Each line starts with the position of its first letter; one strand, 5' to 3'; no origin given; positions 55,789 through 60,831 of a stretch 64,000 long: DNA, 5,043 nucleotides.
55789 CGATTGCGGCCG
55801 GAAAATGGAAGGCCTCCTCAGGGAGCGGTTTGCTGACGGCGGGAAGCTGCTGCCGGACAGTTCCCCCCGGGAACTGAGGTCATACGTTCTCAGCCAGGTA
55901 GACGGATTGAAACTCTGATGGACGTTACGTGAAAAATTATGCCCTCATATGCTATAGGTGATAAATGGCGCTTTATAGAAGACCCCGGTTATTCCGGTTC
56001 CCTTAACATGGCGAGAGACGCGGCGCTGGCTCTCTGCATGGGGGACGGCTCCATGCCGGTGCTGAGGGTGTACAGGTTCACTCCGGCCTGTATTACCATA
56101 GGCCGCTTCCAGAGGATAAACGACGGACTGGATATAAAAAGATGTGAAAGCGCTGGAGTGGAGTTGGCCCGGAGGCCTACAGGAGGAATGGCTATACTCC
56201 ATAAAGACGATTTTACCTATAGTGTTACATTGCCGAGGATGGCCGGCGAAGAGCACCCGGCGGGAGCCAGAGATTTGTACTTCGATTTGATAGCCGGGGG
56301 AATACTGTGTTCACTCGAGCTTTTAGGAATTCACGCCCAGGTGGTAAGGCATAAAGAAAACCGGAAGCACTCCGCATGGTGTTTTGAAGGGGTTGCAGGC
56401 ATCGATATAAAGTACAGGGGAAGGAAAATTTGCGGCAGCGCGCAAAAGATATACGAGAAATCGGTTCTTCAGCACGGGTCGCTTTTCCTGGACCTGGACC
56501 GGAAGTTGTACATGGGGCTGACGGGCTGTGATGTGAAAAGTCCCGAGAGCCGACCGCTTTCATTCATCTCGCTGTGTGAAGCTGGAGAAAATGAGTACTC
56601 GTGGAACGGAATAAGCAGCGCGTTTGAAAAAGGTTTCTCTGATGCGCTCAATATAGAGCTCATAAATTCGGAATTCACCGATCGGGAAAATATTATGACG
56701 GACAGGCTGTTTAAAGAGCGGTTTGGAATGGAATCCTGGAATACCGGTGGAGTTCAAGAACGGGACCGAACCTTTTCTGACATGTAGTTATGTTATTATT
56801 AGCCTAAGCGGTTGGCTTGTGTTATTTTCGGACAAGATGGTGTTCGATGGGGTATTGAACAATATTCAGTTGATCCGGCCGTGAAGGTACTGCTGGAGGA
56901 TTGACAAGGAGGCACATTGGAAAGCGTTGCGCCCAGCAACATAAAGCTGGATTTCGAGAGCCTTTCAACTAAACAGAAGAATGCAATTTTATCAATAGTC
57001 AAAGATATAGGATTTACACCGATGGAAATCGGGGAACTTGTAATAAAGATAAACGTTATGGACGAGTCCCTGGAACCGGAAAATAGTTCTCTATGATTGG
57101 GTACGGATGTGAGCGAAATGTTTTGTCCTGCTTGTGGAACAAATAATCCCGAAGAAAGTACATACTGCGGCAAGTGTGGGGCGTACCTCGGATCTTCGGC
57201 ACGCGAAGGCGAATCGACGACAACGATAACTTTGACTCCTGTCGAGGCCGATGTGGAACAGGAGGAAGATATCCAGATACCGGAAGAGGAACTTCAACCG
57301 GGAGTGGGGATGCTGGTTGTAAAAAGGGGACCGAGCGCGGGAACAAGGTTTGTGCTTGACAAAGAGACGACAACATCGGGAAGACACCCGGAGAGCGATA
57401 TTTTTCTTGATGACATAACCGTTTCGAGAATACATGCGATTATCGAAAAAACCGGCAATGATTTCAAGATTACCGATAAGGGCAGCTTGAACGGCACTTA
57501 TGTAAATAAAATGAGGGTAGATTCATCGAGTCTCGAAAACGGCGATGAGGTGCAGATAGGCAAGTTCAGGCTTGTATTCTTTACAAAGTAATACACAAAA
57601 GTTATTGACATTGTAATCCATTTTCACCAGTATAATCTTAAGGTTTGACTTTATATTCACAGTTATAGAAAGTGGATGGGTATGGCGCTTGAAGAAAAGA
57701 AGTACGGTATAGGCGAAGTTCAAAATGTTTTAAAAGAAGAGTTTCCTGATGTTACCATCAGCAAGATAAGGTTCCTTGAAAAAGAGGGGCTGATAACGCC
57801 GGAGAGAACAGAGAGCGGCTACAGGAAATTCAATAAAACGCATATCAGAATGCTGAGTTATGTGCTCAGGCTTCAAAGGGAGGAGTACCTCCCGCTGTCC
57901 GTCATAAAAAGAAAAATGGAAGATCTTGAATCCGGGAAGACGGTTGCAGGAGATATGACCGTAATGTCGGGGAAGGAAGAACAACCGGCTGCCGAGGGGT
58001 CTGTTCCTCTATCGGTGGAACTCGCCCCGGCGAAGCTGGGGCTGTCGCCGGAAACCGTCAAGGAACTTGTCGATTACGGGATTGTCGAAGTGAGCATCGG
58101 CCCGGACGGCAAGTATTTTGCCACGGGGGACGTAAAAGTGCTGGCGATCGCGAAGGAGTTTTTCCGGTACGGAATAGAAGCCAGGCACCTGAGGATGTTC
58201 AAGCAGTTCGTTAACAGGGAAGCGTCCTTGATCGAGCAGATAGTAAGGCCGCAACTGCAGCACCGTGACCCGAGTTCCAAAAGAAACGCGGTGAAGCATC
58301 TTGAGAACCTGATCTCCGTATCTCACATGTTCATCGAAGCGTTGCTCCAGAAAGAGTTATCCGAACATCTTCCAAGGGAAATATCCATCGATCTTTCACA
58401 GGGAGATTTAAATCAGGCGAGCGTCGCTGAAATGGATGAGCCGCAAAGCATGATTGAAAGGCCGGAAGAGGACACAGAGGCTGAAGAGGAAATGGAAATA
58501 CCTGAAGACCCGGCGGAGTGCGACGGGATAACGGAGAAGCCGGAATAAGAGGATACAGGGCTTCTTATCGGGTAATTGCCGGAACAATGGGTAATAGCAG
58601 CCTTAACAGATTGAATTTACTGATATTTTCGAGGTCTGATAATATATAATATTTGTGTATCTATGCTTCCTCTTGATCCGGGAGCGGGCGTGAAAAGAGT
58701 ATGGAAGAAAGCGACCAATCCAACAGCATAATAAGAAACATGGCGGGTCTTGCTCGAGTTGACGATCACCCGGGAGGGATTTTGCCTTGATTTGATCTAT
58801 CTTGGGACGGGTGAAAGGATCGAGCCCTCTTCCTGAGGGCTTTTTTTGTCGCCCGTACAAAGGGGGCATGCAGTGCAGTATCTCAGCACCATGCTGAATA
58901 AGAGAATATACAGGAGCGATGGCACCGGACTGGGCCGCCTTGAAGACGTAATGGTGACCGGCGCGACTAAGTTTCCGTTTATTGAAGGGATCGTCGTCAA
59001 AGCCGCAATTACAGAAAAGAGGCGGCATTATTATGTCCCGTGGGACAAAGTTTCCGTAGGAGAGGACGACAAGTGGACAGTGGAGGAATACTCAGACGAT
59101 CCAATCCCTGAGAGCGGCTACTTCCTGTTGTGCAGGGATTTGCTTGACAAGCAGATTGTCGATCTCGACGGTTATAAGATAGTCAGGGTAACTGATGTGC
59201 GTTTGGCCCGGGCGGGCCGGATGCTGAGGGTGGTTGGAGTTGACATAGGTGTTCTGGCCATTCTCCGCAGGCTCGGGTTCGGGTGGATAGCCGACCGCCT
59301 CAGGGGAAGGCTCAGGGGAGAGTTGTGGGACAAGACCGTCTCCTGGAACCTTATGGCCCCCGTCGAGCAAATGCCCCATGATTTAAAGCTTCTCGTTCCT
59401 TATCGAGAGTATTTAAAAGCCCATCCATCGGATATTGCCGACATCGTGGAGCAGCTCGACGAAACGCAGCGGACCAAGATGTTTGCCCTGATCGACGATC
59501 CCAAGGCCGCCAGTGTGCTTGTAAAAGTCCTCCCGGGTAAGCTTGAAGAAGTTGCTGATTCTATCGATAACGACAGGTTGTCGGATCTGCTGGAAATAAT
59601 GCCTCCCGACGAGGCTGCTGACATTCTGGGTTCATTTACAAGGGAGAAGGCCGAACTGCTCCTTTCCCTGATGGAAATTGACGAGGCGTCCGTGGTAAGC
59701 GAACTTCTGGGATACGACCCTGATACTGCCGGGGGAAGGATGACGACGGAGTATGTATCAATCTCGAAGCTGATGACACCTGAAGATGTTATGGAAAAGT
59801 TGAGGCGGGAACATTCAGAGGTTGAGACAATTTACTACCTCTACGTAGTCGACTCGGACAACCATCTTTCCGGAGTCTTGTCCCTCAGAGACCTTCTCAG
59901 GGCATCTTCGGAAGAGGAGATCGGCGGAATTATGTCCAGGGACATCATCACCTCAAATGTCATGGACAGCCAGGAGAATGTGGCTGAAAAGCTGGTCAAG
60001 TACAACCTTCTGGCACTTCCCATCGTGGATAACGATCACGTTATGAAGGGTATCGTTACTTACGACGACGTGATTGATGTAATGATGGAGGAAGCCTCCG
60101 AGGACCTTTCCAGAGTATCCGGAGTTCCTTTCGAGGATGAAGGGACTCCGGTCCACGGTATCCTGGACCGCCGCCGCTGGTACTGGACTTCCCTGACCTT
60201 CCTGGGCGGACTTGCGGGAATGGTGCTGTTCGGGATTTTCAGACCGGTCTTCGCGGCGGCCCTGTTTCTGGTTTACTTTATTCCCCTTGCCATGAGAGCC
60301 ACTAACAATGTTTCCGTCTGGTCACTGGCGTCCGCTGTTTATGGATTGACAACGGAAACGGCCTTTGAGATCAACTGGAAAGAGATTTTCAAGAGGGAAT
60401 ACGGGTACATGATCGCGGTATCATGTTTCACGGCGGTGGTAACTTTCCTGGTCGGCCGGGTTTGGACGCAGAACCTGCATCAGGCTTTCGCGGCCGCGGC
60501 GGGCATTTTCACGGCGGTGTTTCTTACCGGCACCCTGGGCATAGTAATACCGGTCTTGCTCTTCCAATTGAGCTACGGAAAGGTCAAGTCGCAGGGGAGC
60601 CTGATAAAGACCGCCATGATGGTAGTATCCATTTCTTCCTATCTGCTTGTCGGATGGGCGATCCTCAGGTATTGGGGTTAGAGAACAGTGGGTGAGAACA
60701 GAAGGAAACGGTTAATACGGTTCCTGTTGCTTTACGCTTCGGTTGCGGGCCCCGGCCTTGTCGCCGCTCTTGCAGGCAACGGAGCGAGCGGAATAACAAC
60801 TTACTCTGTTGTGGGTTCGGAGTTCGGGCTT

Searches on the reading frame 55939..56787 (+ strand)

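Call 7: search_protein_families(library=pfam, proteins=[window:55939-56787:+], max_evalue=0.001)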
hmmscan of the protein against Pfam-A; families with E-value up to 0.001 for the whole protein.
window:55939-56787:+ (282 aa): 2 families
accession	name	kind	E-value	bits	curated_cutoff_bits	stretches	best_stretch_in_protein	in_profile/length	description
PF21948.1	LplA-B_cat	-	2e-22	80.6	27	1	22-233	4-199/200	Lipoyl protein ligase A/B catalytic domain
PF03099.24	BPL_LplA_LipB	-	4.6e-09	36.7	21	1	58-187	5-133/133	Biotin/lipoate A/B protein ligase family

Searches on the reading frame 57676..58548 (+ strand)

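Call 30: search_protein_families(library=pfam, proteins=[window:57676-58548:+], max_evalue=0.00001)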
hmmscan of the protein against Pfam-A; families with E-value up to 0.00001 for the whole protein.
window:57676-58548:+ (290 aa): 3 families
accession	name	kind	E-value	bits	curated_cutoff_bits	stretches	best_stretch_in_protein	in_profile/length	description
PF13411.12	MerR_1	-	4.1e-12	46.5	21.6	1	25-83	11-68/69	MerR HTH family regulatory protein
PF00376.29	MerR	-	5.2e-10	39.4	28.2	1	23-52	8-38/38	MerR family regulatory protein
PF13591.12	MerR_2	-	2.1e-06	27.9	29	0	26-69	12-54/84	MerR HTH family regulatory protein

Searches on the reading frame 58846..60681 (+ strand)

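Call 30: search_protein_families(library=pfam, proteins=[window:58846-60681:+], max_evalue=0.00001)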
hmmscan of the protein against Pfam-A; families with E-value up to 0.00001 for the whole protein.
window:58846-60681:+ (611 aa): 4 families
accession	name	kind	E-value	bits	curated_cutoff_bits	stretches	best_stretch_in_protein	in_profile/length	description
PF03448.22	MgtE_N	-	3.8e-21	76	25.9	1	193-293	2-102/102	MgtE intracellular N domain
PF00571.33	CBS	-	2.3e-19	69.9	24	2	299-355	5-56/57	CBS domain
PF05239.21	PRC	-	6.6e-08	32.9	21.2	0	12-74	5-67/78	PRC-barrel domain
PF01769.21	MgtE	-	2.9e-06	28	27.6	0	479-601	1-124/125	Divalent cation transporter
